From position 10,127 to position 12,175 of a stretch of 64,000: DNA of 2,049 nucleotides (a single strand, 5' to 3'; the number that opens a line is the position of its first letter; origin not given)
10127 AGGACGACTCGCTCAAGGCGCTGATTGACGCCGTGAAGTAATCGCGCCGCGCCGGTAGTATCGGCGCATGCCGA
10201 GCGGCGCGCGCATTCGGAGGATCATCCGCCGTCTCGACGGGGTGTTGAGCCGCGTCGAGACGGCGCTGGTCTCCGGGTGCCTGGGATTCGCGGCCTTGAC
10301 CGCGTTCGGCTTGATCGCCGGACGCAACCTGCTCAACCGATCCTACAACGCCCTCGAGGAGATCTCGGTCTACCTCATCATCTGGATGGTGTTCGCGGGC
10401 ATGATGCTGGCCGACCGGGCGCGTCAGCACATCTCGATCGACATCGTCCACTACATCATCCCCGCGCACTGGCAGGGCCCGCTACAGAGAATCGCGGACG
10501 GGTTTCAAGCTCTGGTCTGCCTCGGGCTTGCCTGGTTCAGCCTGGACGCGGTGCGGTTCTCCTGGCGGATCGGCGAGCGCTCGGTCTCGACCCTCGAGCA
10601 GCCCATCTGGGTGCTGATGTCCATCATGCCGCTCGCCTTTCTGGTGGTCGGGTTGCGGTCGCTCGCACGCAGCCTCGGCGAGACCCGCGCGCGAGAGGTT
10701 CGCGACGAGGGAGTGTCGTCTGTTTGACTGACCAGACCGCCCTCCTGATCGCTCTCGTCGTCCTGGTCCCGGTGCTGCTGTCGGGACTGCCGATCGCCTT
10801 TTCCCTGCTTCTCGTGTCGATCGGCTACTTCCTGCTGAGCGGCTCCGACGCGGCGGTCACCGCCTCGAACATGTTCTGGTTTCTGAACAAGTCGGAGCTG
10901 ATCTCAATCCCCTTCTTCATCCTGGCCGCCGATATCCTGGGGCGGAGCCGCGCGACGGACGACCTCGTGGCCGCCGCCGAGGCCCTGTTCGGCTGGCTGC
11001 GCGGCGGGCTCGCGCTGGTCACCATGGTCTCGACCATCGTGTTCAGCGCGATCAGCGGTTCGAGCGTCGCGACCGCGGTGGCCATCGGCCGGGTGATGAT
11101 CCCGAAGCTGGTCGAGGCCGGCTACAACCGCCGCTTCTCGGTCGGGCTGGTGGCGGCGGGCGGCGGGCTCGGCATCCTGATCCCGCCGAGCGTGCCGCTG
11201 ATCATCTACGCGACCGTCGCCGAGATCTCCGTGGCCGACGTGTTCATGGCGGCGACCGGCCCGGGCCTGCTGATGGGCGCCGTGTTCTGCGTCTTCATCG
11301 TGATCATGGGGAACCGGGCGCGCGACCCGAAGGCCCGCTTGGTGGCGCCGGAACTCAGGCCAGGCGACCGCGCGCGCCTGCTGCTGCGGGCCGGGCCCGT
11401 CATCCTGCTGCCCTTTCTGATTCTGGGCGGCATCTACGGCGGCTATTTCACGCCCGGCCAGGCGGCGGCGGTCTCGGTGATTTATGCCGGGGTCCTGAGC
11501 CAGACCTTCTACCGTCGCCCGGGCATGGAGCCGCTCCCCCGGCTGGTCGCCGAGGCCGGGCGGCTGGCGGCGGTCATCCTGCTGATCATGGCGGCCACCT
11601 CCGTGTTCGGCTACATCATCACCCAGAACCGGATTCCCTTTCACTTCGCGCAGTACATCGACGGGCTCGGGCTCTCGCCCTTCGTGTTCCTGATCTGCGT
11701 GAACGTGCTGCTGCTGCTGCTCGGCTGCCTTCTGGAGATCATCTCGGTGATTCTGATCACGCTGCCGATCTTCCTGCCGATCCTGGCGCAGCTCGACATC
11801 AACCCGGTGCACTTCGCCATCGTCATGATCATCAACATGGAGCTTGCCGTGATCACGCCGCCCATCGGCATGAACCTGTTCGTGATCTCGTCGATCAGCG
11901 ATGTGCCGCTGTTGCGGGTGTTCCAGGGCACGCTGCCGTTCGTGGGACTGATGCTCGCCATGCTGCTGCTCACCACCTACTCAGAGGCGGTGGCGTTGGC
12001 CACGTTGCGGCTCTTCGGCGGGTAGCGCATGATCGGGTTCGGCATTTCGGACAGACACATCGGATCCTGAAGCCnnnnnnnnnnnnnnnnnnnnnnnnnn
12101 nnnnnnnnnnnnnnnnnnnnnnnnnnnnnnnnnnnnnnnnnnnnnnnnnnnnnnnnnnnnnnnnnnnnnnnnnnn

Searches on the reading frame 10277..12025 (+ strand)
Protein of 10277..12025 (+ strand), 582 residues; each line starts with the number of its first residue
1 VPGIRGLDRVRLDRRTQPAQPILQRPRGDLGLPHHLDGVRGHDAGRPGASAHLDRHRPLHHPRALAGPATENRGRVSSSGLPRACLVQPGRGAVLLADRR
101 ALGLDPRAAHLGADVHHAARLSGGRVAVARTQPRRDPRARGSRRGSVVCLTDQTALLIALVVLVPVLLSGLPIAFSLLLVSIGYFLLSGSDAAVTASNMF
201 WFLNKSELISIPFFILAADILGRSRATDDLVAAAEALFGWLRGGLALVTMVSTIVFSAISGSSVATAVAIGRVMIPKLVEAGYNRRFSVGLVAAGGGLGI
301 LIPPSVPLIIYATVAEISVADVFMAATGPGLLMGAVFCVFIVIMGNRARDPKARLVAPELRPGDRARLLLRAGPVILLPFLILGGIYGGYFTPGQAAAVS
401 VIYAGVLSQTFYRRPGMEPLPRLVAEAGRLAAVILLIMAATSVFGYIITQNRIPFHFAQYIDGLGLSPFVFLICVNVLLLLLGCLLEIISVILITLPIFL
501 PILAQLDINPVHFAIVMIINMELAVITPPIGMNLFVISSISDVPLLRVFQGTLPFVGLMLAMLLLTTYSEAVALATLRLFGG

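Call 73: search_protein_families(library=pfam, proteins=[window:10277-12025:+], max_evalue=0.0001)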
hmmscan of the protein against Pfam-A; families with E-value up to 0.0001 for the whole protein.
window:10277-12025:+ (582 aa): 1 family
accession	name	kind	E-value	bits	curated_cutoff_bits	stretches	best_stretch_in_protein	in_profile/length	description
PF06808.19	DctM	-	7.2e-101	338.4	23.8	1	160-570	1-411/413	Tripartite ATP-independent periplasmic transporter, DctM component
